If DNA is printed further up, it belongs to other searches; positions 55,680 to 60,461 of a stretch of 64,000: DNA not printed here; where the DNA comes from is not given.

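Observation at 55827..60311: Repeat-expanded giant FliD cap (1494 aa) with about ten Flagellin-IN-like modules, a recent intragenic duplication, and a discoidin-like lectin domain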

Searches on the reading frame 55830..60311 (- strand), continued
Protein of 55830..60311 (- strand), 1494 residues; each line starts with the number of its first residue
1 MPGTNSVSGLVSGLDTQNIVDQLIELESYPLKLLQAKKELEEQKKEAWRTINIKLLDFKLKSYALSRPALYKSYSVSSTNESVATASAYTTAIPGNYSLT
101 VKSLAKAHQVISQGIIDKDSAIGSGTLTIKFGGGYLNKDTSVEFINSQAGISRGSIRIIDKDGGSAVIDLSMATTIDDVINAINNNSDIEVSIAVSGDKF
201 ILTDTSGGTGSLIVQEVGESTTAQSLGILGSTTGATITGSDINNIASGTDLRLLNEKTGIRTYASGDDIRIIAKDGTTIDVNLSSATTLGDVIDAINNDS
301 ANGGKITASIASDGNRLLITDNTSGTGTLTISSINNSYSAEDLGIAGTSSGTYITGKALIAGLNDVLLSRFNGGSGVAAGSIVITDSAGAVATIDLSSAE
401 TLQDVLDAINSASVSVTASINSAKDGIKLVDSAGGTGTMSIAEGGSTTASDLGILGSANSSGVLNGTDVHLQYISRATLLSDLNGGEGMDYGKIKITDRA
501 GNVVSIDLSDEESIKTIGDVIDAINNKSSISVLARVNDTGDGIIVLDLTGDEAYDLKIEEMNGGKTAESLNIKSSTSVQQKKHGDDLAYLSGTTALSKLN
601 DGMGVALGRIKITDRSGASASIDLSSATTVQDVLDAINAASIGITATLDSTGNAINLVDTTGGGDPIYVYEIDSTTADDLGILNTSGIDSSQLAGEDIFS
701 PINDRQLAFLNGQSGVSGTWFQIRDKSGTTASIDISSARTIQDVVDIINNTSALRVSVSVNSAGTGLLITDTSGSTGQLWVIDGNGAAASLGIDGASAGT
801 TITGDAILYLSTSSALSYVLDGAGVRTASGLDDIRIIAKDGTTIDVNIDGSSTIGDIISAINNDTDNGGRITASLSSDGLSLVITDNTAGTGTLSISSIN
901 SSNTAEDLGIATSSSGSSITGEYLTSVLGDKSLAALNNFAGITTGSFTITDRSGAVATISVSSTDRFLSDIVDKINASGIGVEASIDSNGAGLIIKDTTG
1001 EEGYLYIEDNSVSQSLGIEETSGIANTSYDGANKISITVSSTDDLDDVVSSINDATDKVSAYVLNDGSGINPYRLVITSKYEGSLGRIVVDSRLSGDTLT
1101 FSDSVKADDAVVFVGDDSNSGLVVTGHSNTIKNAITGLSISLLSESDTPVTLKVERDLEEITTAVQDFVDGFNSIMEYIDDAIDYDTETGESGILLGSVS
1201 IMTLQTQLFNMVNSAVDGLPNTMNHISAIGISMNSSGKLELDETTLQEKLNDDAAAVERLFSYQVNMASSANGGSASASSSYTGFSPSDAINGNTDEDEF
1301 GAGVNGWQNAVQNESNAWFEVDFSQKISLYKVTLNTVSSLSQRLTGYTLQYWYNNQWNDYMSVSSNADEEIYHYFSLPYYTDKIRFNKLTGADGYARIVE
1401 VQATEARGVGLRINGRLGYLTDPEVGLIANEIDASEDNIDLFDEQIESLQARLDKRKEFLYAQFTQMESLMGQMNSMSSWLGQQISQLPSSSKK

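Call 14: find_homologous_proteins(query=window:55830-60311:-, max_evalue=1e-10)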
Query window:55830-60311:- (1494 aa): 1093 proteins with E <= 1e-10 among 8000 candidates; the best 120 are listed.
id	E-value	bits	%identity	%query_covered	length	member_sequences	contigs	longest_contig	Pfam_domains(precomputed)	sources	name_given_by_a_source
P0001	0.0e+0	3089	100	100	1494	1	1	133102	PF27299.1,PF07195.18,PF22633.4,PF21403.5,PF07196.19,PF02465.24,PF21989.3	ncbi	-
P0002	0.0e+0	2628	83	100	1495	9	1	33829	PF27299.1,PF07195.18,PF07196.19,PF02465.24,PF21989.3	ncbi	-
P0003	0.0e+0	1927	64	100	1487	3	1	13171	PF07195.18,PF21403.5,PF07196.19,PF02465.24,PF21989.3,PF11976.15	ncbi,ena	-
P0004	0.0e+0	1883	61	99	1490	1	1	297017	PF00754.32,PF27299.1,PF07195.18,PF07196.19,PF02465.24,PF02876.25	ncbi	-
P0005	0.0e+0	1867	61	99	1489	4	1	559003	PF00754.32,PF27299.1,PF07195.18,PF22633.4,PF21403.5,PF07196.19,PF02465.24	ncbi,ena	-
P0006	0.0e+0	1864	61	100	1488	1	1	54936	PF00754.32,PF07195.18,PF22633.4,PF02465.24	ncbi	-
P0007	0.0e+0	1858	60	100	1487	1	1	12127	PF00754.32,PF07195.18,PF21403.5,PF07196.19,PF02465.24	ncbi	-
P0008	0.0e+0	1831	60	100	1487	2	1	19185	PF00754.32,PF07195.18,PF22633.4,PF07196.19,PF02465.24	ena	-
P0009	1.4e-288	979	41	99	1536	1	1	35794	PF00754.32,PF07195.18,PF07196.19,PF02465.24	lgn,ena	-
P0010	2.1e-265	902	39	100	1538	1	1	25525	PF00754.32,PF07195.18,PF07196.19,PF02465.24,PF02876.25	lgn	-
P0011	1.7e-207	710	36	59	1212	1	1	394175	PF07195.18,PF22633.4,PF07196.19,PF02465.24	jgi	-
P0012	2.5e-199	683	31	76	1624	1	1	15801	PF07195.18,PF21403.5,PF07196.19,PF02465.24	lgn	-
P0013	2.0e-178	614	32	75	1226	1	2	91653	PF07195.18,PF07196.19,PF02465.24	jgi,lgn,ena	-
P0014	1.9e-175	604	46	38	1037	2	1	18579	PF07195.18,PF21403.5,PF07196.19,PF02465.24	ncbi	-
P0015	6.5e-172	593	37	52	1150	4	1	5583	PF07195.18,PF07196.19,PF02465.24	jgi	-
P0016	2.2e-170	587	46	38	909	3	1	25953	PF07195.18,PF07196.19,PF02465.24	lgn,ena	-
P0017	5.0e-170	586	45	39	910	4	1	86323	PF07195.18,PF07196.19,PF02465.24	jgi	-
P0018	6.8e-170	586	34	62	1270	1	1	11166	PF07195.18,PF07196.19,PF02465.24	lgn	-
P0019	5.2e-169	583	36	60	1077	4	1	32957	PF00754.32,PF07195.18,PF07196.19,PF02465.24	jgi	-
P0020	8.0e-167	576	31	60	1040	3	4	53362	PF07195.18,PF02465.24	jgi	-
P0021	1.5e-166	575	41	41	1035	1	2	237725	PF07195.18,PF21403.5,PF07196.19,PF02465.24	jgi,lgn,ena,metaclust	metaclust:\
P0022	2.4e-166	574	46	38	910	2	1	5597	PF07195.18,PF07196.19,PF02465.24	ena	-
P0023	3.9e-166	573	36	60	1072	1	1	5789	PF07195.18,PF07196.19,PF02465.24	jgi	-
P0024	5.5e-166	573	42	38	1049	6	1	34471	PF07195.18,PF07196.19,PF02465.24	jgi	-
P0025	6.4e-166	573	36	52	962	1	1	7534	PF00754.32,PF07195.18,PF07196.19,PF02465.24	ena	-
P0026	1.1e-165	572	41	41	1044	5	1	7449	PF07195.18,PF07196.19,PF02465.24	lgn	-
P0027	1.4e-165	572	44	38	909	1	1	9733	PF07195.18,PF02465.24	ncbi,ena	-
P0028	5.9e-165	570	34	53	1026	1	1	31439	PF07195.18,PF21403.5,PF07196.19,PF02465.24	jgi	-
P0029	8.2e-165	569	32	60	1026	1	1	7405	PF07195.18,PF07196.19,PF02465.24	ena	-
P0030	2.7e-164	567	37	45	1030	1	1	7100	PF07195.18,PF21403.5,PF02465.24,PF02876.25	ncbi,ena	-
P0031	3.3e-164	567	36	60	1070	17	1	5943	PF00754.32,PF07195.18,PF07196.19,PF02465.24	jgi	-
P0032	3.5e-164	567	32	60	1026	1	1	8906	PF07195.18,PF07196.19,PF02465.24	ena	-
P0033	5.2e-164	566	36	60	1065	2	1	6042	PF07195.18,PF07196.19,PF02465.24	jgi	-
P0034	6.3e-164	566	36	60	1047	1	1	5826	PF07195.18,PF07196.19,PF02465.24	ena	-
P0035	7.7e-164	566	36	60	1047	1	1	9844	PF07195.18,PF07196.19,PF02465.24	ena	-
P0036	1.2e-163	565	44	39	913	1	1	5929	PF07195.18,PF07196.19,PF02465.24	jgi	jgi:flagellar hook-associated protein 2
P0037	1.6e-163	565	44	38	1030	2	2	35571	PF07195.18,PF07196.19,PF02465.24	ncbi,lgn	-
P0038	2.2e-163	564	36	60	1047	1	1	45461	PF07195.18,PF07196.19,PF02465.24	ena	-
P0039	2.6e-163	564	36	60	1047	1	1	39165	PF07195.18,PF07196.19,PF02465.24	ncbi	-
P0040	3.2e-163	564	35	60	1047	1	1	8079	PF07195.18,PF07196.19,PF02465.24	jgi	-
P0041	1.6e-162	561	33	53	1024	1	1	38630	PF07195.18,PF21403.5,PF07196.19,PF02465.24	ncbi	-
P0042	1.8e-162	561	40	35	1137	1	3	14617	PF07195.18,PF07196.19,PF02465.24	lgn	-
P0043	3.4e-162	560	38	42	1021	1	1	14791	PF07195.18,PF07196.19,PF02465.24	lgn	-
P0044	3.6e-162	560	35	63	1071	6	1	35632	PF00754.32,PF07195.18,PF07196.19,PF02465.24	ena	-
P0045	7.0e-162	559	36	46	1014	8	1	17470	PF07195.18,PF07196.19,PF02465.24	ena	-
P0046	2.3e-161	558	32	84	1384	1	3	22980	PF07195.18,PF07196.19,PF02465.24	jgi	jgi:flagellar hook-associated protein 2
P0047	8.7e-161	556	36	60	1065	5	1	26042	PF07195.18,PF07196.19,PF02465.24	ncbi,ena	-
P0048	1.5e-160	555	44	39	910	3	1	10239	PF07195.18,PF07196.19,PF02465.24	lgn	-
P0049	2.5e-160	554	34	53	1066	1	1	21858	PF07195.18,PF07196.19,PF02465.24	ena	-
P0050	4.8e-160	553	35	61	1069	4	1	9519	PF00754.32,PF07195.18,PF07196.19,PF02465.24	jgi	-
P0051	7.8e-160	553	46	39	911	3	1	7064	PF07195.18,PF07196.19,PF02465.24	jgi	jgi:flagellar hook-associated protein 2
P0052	8.6e-160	552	33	60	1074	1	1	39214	PF07195.18,PF07196.19,PF02465.24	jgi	-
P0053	9.4e-160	552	33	53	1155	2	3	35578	PF07195.18,PF07196.19,PF02465.24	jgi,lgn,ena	-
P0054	3.0e-159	551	34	60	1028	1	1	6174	PF00754.32,PF07195.18,PF07196.19,PF02465.24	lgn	-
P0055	3.1e-159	551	36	49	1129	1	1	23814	PF07195.18,PF21403.5,PF07196.19,PF02465.24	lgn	-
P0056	5.5e-159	550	43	38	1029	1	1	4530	PF27299.1,PF07195.18,PF21403.5,PF02465.24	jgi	-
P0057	6.6e-159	549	38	42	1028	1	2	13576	PF07195.18,PF07196.19,PF02465.24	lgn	-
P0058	2.1e-158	548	45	38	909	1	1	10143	PF27299.1,PF07195.18,PF07196.19,PF02465.24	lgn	-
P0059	5.8e-158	546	37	45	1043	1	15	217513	PF07195.18,PF21403.5,PF07196.19,PF02465.24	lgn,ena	-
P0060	6.4e-158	546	32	53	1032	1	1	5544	PF07195.18,PF02465.24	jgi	jgi:flagellar hook-associated protein 2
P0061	1.1e-157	545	43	39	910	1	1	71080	PF07195.18,PF07196.19,PF02465.24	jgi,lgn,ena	-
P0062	2.0e-157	545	32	53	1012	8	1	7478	PF07195.18,PF07196.19,PF02465.24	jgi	-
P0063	2.0e-157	545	35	60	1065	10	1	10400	PF07195.18,PF02465.24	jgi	-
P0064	2.0e-157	545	33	60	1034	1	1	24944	PF00754.32,PF07195.18,PF07196.19,PF02465.24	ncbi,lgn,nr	ncbi:MAG: flagellar filament capping protein FliD [Candidatus Margulisbacteria bacterium]|nr:flagell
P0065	2.6e-157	544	33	66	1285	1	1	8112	PF07195.18,PF07196.19,PF02465.24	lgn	-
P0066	2.7e-157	544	31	60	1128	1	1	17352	PF07195.18,PF07196.19,PF02465.24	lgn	-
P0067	3.0e-157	544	37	52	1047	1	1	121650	PF07195.18,PF07196.19,PF02465.24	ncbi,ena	-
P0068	5.6e-157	543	32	53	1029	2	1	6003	PF07195.18,PF02465.24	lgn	-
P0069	6.7e-157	543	35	45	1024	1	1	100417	PF07195.18,PF02465.24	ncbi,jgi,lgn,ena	ncbi:MAG: flagellar filament capping protein FliD [Phycisphaerae bacterium]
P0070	8.0e-157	543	40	39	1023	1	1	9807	PF07195.18,PF07196.19,PF02465.24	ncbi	ncbi:hypothetical protein BH09PLA1_BH09PLA1_31210 [soil metagenome]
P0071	8.7e-157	542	46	38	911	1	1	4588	PF07195.18,PF02465.24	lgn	-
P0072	9.8e-157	542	36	60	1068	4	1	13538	PF00754.32,PF07195.18,PF21403.5,PF07196.19,PF02465.24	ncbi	-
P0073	2.6e-156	541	36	63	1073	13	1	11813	PF07195.18,PF07196.19,PF02465.24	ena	-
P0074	2.8e-156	541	40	38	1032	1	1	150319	PF07195.18,PF21403.5,PF02465.24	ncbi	ncbi:MAG: flagellar filament capping protein FliD [Planctomycetota bacterium]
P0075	2.8e-156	541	47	39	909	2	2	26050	PF07195.18,PF02465.24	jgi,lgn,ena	-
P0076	3.4e-156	540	32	53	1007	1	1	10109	PF07195.18,PF02465.24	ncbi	-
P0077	3.6e-156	540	35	56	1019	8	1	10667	PF07195.18,PF07196.19,PF02465.24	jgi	-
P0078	4.5e-156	540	40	38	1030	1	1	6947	PF07195.18,PF07196.19,PF02465.24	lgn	-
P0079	6.9e-156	539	42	39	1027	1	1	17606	PF27299.1,PF07195.18,PF21403.5,PF02465.24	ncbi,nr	ncbi:MAG: flagellar filament capping protein FliD [Planctomycetes bacterium]|nr:flagellar filament c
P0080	8.7e-156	539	35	53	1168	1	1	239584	PF07195.18,PF02465.24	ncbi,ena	-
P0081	1.2e-155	539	33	51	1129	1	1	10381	PF07195.18,PF21403.5,PF07196.19,PF02465.24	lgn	-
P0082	1.5e-155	538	33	53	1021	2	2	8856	PF07195.18,PF07196.19,PF02465.24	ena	-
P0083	3.2e-155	537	35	45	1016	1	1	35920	PF07195.18,PF21403.5,PF02465.24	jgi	-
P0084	5.9e-155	536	35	45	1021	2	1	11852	PF07195.18,PF07196.19,PF02465.24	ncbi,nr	ncbi:MAG: flagellar filament capping protein FliD [Phycisphaerae bacterium]|nr:flagellar filament ca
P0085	1.1e-154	535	40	36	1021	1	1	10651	PF07195.18,PF07196.19,PF02465.24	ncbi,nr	ncbi:MAG: flagellar filament capping protein FliD [Anaerolineae bacterium]|nr:flagellar filament cap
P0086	1.3e-154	535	35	60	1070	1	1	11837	PF07195.18,PF07196.19,PF02465.24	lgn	-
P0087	1.7e-154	535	32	53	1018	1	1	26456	PF07195.18,PF07196.19,PF02465.24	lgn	-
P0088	2.3e-154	534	38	43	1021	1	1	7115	PF07195.18,PF07196.19,PF02465.24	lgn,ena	-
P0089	2.6e-154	534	45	38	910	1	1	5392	PF07195.18,PF07196.19,PF02465.24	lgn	-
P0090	2.7e-154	534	40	43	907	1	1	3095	PF07195.18,PF07196.19,PF02465.24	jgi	-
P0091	4.9e-154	533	36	45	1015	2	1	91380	PF07195.18,PF21403.5,PF07196.19,PF02465.24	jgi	-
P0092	5.6e-154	533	31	53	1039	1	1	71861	PF07195.18,PF21403.5,PF07196.19,PF02465.24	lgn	-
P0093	1.4e-153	532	38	41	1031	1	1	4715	PF07195.18,PF07196.19,PF02465.24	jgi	jgi:flagellar hook-associated protein 2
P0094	1.8e-153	531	39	47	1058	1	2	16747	PF07195.18,PF07196.19,PF02465.24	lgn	-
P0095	2.7e-153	531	40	45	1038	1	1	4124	PF07195.18,PF02465.24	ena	-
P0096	2.9e-153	531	41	38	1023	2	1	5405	PF07195.18,PF07196.19,PF02465.24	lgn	-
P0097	3.9e-153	530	43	38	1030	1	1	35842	PF07195.18,PF21403.5,PF07196.19,PF02465.24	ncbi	-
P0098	4.3e-153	530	31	99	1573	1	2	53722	PF07195.18,PF07196.19,PF02465.24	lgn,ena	-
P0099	4.6e-153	530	36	46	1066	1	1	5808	PF07195.18,PF07196.19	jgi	-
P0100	5.0e-153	530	35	60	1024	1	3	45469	PF00754.32,PF07195.18,PF22633.4,PF07196.19,PF02465.24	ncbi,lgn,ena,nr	ncbi:MAG: hypothetical protein A2Y40_02055 [Candidatus Margulisbacteria bacterium GWF2_35_9]|nr:MAG:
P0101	6.3e-153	530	46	38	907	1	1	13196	PF07195.18,PF07196.19,PF02465.24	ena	-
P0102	9.2e-153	529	40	45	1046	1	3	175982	PF07195.18,PF07196.19,PF02465.24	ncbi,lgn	-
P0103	9.8e-153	529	34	53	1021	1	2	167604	PF07195.18,PF21403.5,PF07196.19,PF02465.24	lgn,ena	-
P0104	1.2e-152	529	43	36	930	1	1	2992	PF07195.18,PF07196.19,PF02465.24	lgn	-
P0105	1.3e-152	529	34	54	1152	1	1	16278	PF07195.18,PF07196.19,PF02465.24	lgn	-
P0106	1.6e-152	528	32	53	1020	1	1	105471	PF07195.18,PF07196.19,PF02465.24,PF02876.25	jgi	jgi:flagellar hook-associated protein 2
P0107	2.0e-152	528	35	52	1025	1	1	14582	PF07195.18,PF02465.24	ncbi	-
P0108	2.8e-152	528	32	53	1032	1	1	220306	PF07195.18,PF07196.19,PF02465.24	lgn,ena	-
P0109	3.1e-152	527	40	46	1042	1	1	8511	PF07195.18,PF07196.19,PF02465.24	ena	-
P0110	7.1e-152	526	40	38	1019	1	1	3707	PF07195.18,PF07196.19,PF02465.24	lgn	-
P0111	7.7e-152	526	43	38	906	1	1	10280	PF07195.18,PF07196.19,PF02465.24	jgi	jgi:flagellar hook-associated protein 2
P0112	7.8e-152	526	35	52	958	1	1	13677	PF07195.18,PF21403.5,PF07196.19,PF02465.24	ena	-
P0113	1.3e-151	525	40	38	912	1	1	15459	PF07195.18,PF07196.19,PF02465.24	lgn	-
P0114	1.6e-151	525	39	46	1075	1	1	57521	PF00754.32,PF07195.18,PF07196.19,PF02465.24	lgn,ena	-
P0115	1.9e-151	525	41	38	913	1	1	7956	PF07195.18,PF07196.19,PF02465.24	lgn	-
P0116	2.0e-151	525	43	38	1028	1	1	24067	PF07195.18,PF07196.19,PF02465.24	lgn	-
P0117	2.4e-151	524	33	53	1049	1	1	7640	PF07195.18,PF21403.5,PF07196.19,PF02465.24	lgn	-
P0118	2.8e-151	524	40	38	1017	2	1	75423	PF07195.18,PF02465.24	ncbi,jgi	-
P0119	3.5e-151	524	33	53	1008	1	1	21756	PF07195.18,PF07196.19,PF02465.24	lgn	-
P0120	1.3e-150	522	35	45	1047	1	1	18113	PF07195.18,PF02465.24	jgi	-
